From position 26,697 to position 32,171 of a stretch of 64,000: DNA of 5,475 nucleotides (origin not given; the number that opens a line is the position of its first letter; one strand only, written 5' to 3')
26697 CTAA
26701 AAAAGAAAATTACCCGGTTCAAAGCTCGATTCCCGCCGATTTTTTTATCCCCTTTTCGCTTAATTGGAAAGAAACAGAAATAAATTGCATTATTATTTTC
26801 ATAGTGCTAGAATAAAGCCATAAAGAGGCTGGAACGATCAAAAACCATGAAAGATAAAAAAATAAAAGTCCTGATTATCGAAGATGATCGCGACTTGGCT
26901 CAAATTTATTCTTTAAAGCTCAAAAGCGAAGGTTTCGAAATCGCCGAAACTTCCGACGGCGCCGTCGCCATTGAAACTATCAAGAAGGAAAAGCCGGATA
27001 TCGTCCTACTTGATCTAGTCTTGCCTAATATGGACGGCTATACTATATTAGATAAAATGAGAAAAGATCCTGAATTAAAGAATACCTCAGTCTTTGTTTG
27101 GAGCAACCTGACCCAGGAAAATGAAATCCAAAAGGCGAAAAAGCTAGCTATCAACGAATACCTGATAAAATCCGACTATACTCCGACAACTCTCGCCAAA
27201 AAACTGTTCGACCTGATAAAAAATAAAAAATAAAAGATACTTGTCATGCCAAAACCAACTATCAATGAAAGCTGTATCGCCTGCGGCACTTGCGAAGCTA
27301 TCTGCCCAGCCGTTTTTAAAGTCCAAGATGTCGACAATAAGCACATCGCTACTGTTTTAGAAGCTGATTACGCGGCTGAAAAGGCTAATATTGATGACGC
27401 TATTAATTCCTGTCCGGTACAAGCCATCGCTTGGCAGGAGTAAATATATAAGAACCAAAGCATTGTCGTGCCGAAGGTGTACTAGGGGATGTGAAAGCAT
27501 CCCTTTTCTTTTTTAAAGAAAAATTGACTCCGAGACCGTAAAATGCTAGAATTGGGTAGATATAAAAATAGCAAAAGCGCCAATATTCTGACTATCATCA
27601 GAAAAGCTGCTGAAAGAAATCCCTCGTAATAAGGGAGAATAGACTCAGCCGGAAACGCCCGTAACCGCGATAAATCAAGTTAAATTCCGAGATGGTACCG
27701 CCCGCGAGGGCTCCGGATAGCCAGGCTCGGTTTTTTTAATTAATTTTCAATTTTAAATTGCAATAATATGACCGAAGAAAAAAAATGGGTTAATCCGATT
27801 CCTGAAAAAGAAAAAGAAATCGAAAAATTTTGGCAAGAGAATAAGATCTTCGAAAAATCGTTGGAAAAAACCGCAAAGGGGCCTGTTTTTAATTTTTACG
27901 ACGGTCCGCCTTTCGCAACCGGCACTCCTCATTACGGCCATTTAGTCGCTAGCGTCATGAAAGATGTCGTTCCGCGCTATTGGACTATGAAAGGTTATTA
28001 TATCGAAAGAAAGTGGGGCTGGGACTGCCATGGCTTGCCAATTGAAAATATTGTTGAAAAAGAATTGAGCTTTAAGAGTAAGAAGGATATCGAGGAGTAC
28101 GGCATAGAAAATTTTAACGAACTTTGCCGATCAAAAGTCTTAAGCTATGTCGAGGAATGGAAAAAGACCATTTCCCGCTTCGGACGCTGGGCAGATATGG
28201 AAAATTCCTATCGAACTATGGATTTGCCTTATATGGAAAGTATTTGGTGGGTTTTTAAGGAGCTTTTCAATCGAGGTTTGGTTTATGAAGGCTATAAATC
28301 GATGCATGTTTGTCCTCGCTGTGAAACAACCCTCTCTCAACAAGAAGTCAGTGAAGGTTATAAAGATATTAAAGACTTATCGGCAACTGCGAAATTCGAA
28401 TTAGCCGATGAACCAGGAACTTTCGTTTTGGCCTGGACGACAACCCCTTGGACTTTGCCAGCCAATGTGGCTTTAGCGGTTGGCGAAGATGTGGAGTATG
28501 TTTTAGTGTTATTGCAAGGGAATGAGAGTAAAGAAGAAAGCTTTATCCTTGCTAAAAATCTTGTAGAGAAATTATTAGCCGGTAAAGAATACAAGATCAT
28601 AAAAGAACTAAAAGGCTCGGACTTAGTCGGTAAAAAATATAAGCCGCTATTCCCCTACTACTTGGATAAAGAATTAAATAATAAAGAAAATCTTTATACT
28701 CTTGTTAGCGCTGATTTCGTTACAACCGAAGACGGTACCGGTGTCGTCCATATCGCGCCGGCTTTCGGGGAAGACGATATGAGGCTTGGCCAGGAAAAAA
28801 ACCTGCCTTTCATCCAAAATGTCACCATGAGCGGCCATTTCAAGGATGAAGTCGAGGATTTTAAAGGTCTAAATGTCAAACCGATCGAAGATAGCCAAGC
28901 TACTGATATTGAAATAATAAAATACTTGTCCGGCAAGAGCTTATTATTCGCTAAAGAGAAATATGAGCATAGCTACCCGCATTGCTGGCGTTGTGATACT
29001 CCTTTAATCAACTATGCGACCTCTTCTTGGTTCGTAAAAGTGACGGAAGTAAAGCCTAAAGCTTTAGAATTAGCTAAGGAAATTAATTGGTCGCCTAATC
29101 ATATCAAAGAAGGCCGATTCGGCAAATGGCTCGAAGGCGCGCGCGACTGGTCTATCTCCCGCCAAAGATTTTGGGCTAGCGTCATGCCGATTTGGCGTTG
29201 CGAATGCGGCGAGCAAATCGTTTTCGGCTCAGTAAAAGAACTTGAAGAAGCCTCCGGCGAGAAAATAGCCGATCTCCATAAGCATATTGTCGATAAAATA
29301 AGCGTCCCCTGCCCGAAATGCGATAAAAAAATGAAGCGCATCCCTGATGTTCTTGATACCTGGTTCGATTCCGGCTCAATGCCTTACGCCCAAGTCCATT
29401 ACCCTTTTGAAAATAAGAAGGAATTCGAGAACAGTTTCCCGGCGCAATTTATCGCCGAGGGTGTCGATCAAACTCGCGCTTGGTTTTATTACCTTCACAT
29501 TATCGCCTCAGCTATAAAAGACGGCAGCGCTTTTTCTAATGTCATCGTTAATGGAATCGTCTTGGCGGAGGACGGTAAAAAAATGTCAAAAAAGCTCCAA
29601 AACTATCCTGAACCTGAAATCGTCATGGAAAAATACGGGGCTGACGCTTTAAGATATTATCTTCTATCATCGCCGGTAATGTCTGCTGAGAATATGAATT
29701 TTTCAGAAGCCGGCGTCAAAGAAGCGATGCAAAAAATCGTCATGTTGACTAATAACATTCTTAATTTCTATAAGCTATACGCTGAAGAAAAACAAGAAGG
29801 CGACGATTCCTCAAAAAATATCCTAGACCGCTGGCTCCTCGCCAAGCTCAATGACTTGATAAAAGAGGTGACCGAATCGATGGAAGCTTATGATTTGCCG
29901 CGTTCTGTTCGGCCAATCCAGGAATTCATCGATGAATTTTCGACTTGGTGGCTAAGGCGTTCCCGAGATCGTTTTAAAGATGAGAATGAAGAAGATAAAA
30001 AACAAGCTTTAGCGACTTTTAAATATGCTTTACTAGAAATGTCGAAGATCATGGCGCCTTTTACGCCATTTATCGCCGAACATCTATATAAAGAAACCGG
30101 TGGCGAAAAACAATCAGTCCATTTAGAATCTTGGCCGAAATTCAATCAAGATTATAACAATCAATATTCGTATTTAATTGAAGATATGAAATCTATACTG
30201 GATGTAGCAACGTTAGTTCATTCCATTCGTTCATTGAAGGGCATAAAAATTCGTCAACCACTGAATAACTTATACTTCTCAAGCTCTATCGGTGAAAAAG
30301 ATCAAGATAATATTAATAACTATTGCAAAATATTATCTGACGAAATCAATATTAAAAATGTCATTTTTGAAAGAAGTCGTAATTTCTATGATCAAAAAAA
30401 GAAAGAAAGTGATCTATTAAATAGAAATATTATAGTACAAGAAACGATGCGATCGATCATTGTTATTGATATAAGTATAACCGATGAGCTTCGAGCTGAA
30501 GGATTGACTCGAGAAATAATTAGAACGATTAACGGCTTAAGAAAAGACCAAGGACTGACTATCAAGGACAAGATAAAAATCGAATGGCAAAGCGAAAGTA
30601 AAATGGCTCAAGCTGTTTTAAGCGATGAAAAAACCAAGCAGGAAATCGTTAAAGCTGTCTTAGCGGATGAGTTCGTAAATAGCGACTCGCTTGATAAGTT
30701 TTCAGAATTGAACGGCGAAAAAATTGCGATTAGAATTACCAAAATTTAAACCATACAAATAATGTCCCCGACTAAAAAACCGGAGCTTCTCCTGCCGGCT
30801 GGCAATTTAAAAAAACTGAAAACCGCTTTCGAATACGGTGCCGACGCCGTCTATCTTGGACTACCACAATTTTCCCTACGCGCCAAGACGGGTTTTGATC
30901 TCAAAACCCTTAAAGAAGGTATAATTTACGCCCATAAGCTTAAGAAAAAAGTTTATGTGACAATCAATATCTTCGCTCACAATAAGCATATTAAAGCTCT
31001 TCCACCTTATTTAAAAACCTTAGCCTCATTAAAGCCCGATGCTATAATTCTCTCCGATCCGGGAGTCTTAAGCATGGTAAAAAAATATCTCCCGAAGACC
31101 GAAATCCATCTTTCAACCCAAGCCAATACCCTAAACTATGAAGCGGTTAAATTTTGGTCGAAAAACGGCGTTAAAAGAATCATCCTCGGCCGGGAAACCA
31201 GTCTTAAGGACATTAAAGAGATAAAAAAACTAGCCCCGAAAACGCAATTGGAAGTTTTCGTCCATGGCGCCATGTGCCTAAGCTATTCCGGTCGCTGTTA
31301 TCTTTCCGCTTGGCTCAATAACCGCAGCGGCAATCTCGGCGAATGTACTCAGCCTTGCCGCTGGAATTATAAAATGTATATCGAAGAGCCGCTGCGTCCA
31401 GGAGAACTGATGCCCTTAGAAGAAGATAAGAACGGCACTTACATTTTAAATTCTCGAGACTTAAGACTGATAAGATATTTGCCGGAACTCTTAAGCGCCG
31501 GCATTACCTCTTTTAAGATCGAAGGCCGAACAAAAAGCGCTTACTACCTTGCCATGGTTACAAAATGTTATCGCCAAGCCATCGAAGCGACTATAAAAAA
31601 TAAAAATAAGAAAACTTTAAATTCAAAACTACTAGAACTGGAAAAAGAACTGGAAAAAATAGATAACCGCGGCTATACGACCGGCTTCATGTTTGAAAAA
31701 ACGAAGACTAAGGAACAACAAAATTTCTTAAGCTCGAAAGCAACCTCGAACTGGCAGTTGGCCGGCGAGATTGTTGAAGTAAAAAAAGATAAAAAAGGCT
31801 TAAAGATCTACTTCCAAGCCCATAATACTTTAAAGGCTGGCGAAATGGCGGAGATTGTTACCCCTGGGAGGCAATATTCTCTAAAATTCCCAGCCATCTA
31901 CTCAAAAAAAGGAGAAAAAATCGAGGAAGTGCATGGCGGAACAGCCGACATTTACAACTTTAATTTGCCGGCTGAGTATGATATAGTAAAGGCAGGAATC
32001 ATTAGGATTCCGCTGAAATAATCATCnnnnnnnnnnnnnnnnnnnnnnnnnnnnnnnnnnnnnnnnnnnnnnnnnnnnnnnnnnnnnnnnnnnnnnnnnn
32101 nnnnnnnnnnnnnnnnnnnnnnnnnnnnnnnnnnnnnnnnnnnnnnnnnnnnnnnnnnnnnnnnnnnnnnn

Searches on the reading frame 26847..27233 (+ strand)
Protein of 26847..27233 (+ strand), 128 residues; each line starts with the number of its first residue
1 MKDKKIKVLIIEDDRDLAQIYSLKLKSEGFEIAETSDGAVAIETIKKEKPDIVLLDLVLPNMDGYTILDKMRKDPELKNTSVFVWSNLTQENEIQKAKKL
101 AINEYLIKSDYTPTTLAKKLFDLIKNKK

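Call 9: search_protein_families(library=pfam, proteins=[window:26847-27233:+], max_evalue=0.001)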
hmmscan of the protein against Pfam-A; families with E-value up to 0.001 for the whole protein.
window:26847-27233:+ (128 aa): 1 family
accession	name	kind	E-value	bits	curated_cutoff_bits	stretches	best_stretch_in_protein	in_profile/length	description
PF00072.30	Response_reg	-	3.5e-22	79.1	30.2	1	8-109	1-100/111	Response regulator receiver domain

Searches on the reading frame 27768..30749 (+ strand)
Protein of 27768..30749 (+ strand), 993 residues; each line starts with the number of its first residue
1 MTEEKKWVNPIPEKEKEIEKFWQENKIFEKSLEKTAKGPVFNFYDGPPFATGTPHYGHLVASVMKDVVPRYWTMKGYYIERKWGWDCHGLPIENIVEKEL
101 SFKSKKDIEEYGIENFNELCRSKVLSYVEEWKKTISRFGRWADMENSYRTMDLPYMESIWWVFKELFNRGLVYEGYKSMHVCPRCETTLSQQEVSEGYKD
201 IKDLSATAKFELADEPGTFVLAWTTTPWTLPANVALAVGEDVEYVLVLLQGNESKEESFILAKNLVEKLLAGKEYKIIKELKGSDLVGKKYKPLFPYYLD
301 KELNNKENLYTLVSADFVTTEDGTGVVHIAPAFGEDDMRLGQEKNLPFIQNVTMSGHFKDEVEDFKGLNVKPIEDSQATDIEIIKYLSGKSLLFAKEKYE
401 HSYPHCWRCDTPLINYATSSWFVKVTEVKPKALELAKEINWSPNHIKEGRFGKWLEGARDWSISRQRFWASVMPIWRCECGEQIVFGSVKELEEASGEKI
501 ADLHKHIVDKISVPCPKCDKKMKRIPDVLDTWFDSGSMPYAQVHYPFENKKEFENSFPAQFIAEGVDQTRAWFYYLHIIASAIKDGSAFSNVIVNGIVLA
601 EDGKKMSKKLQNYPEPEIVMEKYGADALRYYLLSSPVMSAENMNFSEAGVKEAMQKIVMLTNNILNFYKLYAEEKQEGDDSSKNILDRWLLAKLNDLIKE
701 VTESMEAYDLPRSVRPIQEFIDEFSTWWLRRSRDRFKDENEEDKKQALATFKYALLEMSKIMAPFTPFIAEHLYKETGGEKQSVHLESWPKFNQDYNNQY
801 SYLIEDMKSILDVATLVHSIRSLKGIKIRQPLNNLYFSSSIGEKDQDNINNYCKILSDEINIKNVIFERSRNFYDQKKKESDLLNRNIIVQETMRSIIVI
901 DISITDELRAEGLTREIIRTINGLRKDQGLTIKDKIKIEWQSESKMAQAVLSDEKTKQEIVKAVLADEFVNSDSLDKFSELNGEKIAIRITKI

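Call 8: search_protein_families(library=pfam, proteins=[window:27768-30749:+], max_evalue=0.001)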
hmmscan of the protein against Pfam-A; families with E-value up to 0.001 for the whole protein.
window:27768-30749:+ (993 aa): 5 families
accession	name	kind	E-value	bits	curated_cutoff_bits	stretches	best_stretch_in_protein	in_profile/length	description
PF00133.28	tRNA-synt_1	-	9e-138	459.9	22.7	1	19-643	3-413/414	tRNA synthetases class I (I, L, M and V)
PF08264.19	Anticodon_1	-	4.4e-33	114.7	25.1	1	687-833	1-145/148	Anticodon-binding domain of tRNA ligase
PF19302.4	DUF5915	-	2.5e-16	60.2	27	1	890-992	94-194/195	Domain of unknown function (DUF5915)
PF09334.17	tRNA-synt_1g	-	7.6e-16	58.3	20.1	2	48-194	8-135/391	tRNA synthetases class I (M)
PF01406.26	tRNA-synt_1e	-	1.6e-05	24.9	27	0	589-654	238-300/301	tRNA synthetases class I (C) catalytic domain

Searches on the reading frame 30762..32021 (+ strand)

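Call 8: search_protein_families(library=pfam, proteins=[window:30762-32021:+], max_evalue=0.001)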
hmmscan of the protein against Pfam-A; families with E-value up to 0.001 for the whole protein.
window:30762-32021:+ (419 aa): 2 families
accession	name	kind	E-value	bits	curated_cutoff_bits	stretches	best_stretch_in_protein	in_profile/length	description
PF01136.24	Peptidase_U32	-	1.1e-90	303.5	22.4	1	78-315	2-232/233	Peptidase family U32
PF16325.11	Peptidase_U32_C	-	1.2e-07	32.2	28.2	1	330-402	2-72/83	Peptidase family U32 C-terminal domain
